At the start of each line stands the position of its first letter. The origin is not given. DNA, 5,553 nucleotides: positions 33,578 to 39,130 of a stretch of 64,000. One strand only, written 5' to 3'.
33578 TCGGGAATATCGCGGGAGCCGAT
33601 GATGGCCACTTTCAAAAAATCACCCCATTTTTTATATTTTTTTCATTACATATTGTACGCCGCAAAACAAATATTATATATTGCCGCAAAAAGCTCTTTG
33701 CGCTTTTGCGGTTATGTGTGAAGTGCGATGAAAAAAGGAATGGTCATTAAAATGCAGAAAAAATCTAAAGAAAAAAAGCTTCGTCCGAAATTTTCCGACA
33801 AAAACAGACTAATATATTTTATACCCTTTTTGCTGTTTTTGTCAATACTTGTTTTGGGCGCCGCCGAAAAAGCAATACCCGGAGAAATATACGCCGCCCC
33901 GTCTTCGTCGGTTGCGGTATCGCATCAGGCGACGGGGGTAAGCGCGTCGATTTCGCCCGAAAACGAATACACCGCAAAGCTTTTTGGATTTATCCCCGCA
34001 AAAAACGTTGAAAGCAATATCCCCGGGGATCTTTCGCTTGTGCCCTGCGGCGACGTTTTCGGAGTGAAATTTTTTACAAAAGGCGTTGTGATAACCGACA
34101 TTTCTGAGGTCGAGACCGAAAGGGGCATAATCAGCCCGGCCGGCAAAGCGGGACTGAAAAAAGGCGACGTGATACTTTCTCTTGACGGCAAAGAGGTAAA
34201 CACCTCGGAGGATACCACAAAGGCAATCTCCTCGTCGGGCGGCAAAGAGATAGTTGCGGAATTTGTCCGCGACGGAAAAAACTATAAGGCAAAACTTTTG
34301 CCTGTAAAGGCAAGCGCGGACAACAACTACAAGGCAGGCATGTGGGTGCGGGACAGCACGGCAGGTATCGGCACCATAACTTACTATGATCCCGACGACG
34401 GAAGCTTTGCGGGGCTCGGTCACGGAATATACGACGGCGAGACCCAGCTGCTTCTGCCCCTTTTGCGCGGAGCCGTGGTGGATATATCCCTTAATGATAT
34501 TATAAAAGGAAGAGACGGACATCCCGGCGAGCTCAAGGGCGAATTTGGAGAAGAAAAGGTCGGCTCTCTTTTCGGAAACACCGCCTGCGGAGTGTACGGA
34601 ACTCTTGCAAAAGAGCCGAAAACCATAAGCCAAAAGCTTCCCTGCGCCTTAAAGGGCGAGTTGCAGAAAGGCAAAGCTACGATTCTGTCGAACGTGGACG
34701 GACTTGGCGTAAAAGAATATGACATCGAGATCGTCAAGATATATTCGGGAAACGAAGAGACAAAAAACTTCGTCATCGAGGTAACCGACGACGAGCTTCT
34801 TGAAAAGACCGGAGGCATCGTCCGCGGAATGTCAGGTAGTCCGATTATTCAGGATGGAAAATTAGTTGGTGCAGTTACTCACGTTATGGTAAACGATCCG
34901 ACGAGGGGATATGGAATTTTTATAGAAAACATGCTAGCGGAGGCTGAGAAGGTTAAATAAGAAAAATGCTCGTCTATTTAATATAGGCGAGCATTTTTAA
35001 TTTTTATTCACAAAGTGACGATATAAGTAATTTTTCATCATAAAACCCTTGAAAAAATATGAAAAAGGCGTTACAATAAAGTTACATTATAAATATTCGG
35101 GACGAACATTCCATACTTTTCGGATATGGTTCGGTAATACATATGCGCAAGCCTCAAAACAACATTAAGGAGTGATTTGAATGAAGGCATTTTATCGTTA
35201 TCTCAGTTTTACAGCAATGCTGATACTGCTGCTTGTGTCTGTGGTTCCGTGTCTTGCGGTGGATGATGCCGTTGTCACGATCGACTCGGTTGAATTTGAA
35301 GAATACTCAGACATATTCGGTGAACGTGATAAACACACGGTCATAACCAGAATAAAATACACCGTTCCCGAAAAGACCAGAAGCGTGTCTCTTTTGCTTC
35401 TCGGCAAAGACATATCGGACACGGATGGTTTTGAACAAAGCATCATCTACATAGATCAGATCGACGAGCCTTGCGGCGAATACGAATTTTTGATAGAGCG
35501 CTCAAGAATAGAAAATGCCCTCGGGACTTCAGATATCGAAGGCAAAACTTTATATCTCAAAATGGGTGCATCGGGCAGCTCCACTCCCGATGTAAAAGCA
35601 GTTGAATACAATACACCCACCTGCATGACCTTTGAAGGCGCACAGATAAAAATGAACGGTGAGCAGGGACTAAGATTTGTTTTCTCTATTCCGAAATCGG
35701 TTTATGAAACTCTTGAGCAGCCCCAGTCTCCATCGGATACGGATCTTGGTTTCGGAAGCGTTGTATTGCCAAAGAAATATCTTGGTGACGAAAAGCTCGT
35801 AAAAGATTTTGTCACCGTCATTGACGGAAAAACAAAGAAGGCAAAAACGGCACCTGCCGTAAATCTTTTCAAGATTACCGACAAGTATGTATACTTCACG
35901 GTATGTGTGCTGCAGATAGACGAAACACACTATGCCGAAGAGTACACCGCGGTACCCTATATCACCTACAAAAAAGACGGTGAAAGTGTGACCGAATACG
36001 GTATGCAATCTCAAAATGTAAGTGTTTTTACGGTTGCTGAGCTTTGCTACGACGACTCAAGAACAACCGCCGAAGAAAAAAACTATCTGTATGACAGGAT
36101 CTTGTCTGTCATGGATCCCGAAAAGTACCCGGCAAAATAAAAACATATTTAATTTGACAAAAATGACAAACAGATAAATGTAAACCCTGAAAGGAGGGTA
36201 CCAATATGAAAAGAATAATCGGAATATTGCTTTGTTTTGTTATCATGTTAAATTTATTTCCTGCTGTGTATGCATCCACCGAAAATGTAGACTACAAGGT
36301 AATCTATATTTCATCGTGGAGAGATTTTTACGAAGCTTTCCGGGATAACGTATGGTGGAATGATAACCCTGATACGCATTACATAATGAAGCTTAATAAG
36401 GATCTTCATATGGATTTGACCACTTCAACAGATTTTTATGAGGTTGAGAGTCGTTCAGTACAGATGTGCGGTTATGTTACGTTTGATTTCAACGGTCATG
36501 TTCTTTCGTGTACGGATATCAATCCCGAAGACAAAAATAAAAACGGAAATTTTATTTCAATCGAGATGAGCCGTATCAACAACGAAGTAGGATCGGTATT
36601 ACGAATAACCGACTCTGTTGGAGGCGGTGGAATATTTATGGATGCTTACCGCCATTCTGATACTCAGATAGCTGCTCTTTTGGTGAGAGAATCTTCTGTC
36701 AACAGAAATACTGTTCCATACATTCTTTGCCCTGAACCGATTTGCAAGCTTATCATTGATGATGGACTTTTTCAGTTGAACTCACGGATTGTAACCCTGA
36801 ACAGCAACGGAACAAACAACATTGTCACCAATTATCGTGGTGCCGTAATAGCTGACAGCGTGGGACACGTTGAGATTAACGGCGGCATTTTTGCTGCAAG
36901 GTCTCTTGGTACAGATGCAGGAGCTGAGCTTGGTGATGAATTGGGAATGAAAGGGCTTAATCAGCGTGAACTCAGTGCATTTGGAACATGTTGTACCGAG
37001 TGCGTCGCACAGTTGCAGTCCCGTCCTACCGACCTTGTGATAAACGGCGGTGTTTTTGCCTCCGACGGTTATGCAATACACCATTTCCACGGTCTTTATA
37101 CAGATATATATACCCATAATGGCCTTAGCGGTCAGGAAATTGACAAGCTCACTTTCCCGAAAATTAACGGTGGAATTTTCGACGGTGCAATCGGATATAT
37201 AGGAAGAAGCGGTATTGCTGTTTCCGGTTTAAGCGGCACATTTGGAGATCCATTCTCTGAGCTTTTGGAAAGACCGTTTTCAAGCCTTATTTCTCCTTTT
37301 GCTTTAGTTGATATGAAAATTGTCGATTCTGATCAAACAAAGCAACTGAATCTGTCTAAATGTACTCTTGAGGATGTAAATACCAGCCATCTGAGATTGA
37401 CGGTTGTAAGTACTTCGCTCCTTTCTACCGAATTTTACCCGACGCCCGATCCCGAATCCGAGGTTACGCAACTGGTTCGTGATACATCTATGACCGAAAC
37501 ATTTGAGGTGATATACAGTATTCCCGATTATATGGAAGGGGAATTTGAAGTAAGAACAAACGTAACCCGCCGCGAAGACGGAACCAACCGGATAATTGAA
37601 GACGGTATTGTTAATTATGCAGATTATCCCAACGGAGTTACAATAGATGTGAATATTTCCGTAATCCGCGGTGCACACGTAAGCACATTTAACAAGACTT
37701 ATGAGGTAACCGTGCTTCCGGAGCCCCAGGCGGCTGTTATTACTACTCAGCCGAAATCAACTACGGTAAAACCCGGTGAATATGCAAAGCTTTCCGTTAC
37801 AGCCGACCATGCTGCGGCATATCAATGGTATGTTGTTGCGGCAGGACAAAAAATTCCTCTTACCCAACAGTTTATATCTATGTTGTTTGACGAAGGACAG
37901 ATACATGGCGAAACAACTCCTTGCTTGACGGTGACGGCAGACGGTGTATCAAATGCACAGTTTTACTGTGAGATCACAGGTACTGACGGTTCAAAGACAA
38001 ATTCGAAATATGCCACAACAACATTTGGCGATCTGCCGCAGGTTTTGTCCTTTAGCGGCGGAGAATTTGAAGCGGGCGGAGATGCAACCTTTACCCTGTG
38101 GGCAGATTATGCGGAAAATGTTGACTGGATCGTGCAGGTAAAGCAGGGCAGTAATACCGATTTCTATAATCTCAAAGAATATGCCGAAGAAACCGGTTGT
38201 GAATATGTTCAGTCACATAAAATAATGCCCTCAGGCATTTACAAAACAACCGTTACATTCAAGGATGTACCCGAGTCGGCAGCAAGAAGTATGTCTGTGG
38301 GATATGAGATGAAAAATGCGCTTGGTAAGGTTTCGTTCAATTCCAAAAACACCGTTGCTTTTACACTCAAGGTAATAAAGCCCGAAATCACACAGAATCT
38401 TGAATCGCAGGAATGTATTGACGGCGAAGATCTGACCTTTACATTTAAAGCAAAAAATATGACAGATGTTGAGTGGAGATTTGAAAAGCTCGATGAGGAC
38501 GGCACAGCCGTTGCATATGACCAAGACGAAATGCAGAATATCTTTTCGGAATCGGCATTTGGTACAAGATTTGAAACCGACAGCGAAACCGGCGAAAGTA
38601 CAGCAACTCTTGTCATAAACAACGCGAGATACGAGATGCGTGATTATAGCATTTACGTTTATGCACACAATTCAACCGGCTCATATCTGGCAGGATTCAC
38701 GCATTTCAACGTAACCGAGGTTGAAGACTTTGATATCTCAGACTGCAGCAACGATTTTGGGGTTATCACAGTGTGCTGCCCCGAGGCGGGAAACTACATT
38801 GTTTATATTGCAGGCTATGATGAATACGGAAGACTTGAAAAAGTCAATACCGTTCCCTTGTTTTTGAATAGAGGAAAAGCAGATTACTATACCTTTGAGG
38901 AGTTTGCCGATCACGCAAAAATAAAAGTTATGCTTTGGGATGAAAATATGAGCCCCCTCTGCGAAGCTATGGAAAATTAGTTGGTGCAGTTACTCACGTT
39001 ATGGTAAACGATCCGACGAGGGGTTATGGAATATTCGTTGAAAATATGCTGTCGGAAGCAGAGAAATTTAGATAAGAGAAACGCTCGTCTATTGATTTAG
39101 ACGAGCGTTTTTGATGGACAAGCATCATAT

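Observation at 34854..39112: About 145-nt duplication of the spoIVB 3' end plus terminator brackets a 4.1-kb AT-rich two-gene insertion (att-like architecture, no integrase)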

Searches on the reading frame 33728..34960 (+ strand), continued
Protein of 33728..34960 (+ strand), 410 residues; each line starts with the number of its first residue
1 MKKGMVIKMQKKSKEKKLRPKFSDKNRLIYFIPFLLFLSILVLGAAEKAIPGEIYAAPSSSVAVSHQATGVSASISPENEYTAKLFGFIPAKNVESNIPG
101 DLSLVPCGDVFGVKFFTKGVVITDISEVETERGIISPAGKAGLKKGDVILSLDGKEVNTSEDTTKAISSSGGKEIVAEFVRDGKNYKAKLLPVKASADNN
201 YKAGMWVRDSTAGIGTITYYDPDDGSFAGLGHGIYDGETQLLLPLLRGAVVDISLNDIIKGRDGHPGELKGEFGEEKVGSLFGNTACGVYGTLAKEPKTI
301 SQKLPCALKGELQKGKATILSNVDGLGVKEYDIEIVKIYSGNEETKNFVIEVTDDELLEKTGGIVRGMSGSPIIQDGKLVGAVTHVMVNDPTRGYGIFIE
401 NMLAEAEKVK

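Call 104: find_encoding_contigs(protein=window:33752-34960:+, flank=10000, max_places=8)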
Protein window:33752-34960:+ (402 aa): 5 contigs read that carry it; 5 places shown.
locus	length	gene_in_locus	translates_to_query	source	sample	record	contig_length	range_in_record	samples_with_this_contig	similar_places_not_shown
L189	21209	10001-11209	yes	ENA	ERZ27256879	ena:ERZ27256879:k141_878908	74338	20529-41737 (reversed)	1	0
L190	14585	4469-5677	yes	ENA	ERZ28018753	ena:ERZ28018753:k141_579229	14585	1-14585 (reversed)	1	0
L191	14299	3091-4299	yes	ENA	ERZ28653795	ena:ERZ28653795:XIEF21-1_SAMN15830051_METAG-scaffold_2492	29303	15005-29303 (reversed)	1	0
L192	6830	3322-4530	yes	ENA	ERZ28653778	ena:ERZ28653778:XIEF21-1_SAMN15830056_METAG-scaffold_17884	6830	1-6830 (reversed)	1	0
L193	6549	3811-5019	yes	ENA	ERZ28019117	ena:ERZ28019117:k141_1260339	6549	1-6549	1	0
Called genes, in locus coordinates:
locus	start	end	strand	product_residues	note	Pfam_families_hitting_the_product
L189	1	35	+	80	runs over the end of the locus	PF13560:HTH_31 (weak), PF12844:HTH_19 (weak), PF13443:HTH_26, PF01381:HTH_3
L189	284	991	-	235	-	-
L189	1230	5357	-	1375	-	PF04997:RNA_pol_Rpb1_1, PF00623:RNA_pol_Rpb1_2, PF04983:RNA_pol_Rpb1_3, PF05000:RNA_pol_Rpb1_4, PF04998:RNA_pol_Rpb1_5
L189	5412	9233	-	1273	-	-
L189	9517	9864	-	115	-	PF02481:DNA_processg_A (faint), PF10686:YAcAr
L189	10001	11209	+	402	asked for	PF13180:PDZ_2, PF17820:PDZ_6 (weak), PF05580:Peptidase_S55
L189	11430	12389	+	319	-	-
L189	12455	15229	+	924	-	PF13927:Ig_3 (faint)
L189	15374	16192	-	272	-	PF00165:HTH_AraC, PF12833:HTH_18, PF00165:HTH_AraC (weak)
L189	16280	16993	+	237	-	PF00106:adh_short, PF08659:KR, PF13561:adh_short_C2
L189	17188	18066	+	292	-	PF00892:EamA, PF06800:Sugar_transport (weak), PF00892:EamA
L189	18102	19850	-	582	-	PF13320:GH123_cat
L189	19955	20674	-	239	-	PF03629:SASA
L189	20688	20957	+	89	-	-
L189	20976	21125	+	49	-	-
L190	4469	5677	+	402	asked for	PF13180:PDZ_2, PF17820:PDZ_6 (weak), PF05580:Peptidase_S55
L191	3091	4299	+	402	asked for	PF13180:PDZ_2, PF17820:PDZ_6 (weak), PF05580:Peptidase_S55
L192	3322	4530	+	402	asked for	PF13180:PDZ_2, PF17820:PDZ_6 (weak), PF05580:Peptidase_S55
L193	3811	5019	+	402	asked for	PF13180:PDZ_2, PF17820:PDZ_6 (weak), PF05580:Peptidase_S55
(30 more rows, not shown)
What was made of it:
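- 33728..34960 (+): spoIVB coding sequence. The likely start is 33752, the form found in public gene calls. The 402-aa product is found in five public contigs (call 104).
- Checked: The same gene order is present in the contigs of five independent assemblies (three complete, two ending inside the cargo; call 104).
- Five independent assemblies give the same order (call 104).
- Tried and rejected: This was resolved in call 104.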

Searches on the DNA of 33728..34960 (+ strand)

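Call 45: search_rna_families(sources=[L055, L083, L095, L064, L080, L088], threshold=evalue, max_evalue=1)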
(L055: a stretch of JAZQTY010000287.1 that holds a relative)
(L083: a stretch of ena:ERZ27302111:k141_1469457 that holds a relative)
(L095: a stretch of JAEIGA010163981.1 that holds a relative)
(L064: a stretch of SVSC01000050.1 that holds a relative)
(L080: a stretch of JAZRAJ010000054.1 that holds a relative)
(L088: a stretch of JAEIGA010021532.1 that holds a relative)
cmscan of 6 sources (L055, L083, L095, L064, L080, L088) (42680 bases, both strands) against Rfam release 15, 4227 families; matches with E-value up to 1: 2.
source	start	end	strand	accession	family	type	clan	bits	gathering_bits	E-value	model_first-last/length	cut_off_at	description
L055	3264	3317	+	RF03205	mir-1898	Gene; miRNA;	-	33.6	78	0.013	1-61/61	no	mir-1898 microRNA precursor family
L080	7198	7278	-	RF01859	Phe_leader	Cis-reg; leader;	-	30.3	55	0.34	1-125/125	no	Phenylalanine leader peptide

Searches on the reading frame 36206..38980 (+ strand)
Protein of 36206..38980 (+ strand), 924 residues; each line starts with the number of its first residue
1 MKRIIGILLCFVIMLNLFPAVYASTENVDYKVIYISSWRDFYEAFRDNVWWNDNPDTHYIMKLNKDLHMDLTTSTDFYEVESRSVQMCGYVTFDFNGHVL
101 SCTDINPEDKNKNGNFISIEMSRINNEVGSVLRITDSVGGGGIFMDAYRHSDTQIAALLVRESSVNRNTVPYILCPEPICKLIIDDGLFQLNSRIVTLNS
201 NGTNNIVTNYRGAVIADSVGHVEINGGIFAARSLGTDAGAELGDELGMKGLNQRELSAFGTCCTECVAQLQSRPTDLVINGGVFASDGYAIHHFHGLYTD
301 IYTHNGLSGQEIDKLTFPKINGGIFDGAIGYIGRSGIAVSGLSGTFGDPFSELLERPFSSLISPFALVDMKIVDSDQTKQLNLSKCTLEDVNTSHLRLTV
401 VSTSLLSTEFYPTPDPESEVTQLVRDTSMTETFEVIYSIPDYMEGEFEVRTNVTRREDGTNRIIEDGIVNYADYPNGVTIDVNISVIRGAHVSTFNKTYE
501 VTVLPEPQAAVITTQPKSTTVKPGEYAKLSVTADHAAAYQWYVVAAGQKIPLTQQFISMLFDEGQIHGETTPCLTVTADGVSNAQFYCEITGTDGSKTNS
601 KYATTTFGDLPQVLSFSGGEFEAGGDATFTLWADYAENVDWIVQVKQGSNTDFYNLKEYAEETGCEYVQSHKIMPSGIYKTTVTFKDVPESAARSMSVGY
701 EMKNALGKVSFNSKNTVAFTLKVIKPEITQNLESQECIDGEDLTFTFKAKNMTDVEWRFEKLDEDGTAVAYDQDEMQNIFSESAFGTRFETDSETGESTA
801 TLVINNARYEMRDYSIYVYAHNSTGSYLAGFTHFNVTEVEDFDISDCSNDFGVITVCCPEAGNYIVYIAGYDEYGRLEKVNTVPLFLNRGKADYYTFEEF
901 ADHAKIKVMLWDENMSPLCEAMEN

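Call 8: search_protein_families(library=pfam, proteins=[window:36206-38980:+])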
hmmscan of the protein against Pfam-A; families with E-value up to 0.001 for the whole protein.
window:36206-38980:+ (924 aa): 1 family
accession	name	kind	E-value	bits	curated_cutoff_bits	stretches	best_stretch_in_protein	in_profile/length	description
PF13927.12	Ig_3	-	3.6e-05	24.6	30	0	511-543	3-37/78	Immunoglobulin domain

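Call 41: find_homologous_proteins(query=window:36206-38980:+, max_evalue=0.00001)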
Query window:36206-38980:+ (924 aa): 61 proteins with E <= 0.00001 among 8000 candidates.
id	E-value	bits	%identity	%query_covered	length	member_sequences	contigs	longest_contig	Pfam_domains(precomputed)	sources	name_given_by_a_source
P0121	0.0e+0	2124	100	100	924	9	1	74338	PF13927.13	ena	-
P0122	0.0e+0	1717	80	100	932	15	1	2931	-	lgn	-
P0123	0.0e+0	1670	79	99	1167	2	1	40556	PF13927.13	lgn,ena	-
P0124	4.4e-270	917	50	100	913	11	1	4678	-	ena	-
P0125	2.5e-245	835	45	99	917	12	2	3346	-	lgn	-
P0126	4.3e-244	831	45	100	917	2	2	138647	-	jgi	-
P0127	2.2e-185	636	41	100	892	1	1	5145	-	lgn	-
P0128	5.2e-185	635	41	99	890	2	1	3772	-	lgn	-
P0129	1.0e-184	634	41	100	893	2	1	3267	-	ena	-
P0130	6.0e-184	632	40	100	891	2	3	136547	-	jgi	-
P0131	1.4e-183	630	41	100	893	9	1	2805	-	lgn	-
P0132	6.3e-183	628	40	100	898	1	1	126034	-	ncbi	-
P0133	7.2e-182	625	41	98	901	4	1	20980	-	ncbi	-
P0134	3.4e-181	623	41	100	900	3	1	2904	-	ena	-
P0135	4.6e-179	616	40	100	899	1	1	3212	-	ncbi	-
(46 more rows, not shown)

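Call 42: find_encoding_contigs(protein=P0123, flank=10000, max_places=4)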
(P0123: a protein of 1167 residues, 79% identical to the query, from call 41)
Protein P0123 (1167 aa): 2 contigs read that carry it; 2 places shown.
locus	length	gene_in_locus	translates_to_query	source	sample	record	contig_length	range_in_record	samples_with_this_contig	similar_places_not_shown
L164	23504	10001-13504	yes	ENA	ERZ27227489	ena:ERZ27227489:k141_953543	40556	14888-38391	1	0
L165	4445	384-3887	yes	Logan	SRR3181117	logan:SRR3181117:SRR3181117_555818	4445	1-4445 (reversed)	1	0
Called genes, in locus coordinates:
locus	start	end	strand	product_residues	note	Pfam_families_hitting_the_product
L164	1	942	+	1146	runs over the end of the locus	PF13306:LRR_5, PF13855:LRR_8 (faint), PF13306:LRR_5, PF13569:DUF4132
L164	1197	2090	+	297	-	PF02361:CbiQ (weak)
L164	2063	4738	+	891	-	PF00005:ABC_tran, PF13401:AAA_22 (faint), PF13476:AAA_23 (faint), PF00005:ABC_tran, PF13304:AAA_21 (weak), PF07155:ECF-ribofla_trS, PF12822:ECF_trnsprt, PF20221:DUF6580 (weak), +2 more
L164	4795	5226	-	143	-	PF01842:ACT, PF19571:ACT_8, PF22629:ACT_AHAS_ss, PF13840:ACT_7 (faint)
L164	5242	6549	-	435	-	PF00501:AMP-binding, PF04443:LuxE (weak), PF14535:AMP-binding_C_2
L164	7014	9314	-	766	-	PF01381:HTH_3, PF12844:HTH_19 (weak), PF13560:HTH_31, PF07883:Cupin_2, PF00501:AMP-binding, PF13193:AMP-binding_C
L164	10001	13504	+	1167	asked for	PF13927:Ig_3 (faint)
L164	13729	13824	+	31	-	PF00269:SASP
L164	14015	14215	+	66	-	PF13560:HTH_31 (weak), PF01381:HTH_3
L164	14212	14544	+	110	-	PF13657:Couple_hipA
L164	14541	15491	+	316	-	PF07804:HipA_C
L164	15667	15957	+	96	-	-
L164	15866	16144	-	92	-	-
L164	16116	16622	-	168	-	-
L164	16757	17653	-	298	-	-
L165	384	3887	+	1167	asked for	PF13927:Ig_3 (faint)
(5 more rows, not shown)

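Call 43: find_encoding_contigs(protein=P0122, flank=10000, max_places=4)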
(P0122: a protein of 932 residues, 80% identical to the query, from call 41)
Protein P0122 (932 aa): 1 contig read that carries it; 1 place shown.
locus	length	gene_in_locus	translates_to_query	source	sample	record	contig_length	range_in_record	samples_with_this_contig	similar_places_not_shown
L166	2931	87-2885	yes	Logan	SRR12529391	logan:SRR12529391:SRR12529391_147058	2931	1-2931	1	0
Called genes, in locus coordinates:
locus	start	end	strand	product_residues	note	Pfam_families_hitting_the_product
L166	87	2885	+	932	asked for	-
